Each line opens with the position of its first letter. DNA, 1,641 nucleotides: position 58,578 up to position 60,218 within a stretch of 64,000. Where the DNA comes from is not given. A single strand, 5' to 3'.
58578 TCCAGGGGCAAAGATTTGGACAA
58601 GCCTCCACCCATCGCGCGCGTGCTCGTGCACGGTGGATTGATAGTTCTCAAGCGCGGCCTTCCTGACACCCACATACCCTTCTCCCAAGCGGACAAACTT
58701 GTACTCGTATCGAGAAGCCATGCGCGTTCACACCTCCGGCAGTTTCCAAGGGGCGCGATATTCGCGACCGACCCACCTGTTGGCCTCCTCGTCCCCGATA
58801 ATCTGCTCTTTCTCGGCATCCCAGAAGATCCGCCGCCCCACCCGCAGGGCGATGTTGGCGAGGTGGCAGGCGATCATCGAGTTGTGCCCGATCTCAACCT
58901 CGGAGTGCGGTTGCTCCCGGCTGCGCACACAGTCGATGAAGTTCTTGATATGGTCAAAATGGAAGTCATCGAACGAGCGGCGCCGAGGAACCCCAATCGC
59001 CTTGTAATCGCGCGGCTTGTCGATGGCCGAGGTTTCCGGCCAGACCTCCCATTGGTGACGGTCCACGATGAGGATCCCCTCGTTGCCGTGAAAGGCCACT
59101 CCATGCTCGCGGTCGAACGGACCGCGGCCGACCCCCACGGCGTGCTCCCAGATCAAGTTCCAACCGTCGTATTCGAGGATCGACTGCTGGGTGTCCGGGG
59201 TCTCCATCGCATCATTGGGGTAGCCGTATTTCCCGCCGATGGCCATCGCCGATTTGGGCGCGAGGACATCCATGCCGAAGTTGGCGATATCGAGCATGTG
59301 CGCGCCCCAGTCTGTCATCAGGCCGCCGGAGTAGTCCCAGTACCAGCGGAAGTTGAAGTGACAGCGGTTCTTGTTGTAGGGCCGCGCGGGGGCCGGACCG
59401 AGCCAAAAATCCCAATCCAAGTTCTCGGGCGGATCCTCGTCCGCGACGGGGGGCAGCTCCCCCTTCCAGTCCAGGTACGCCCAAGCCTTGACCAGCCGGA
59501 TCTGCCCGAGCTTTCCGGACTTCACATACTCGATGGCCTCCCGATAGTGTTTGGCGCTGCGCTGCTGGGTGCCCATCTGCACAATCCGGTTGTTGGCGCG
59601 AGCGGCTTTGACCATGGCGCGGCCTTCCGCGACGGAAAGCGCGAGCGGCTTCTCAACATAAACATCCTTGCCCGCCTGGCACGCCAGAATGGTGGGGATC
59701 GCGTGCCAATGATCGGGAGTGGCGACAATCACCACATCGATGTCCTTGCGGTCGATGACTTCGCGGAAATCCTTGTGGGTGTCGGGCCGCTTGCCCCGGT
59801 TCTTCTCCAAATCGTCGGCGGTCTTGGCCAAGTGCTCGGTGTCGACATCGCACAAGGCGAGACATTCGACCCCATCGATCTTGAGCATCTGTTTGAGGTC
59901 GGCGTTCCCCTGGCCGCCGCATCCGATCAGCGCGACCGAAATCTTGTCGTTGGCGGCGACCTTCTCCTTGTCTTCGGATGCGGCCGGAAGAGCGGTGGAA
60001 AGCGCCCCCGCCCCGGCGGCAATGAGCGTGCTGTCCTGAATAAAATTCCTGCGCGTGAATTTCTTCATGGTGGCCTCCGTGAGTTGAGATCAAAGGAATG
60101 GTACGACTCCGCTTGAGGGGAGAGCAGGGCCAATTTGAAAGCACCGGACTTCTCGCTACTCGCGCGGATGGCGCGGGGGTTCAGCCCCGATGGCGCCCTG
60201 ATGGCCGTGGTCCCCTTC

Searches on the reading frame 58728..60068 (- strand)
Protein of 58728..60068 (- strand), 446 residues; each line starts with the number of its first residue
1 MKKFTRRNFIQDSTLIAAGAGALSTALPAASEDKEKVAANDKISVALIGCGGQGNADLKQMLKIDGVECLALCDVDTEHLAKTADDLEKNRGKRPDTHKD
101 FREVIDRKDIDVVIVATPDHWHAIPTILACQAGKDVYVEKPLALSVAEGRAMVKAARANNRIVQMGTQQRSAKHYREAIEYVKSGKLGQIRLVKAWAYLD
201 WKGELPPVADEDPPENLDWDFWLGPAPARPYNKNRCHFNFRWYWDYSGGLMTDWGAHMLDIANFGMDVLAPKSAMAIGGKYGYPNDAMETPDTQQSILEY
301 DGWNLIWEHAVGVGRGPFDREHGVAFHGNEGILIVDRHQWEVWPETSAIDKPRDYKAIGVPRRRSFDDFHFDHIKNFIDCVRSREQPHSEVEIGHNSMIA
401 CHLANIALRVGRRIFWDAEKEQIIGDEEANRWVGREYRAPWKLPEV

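Call 71: search_protein_families(library=pfam, proteins=[window:58728-60068:-], max_evalue=0.0001)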
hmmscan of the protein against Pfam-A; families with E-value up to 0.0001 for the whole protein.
window:58728-60068:- (446 aa): 3 families
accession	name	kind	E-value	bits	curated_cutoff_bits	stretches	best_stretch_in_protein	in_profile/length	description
PF19051.5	GFO_IDH_MocA_C2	-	1.4e-29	103.8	23.3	2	200-264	36-99/254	Oxidoreductase family, C-terminal alpha/beta domain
PF01408.29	GFO_IDH_MocA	-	6.4e-20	72.5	24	1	43-166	1-119/120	Oxidoreductase family, NAD-binding Rossmann fold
PF22725.1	GFO_IDH_MocA_C3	-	6.6e-08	33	27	1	176-302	2-94/124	GFO/IDH/MocA C-terminal domain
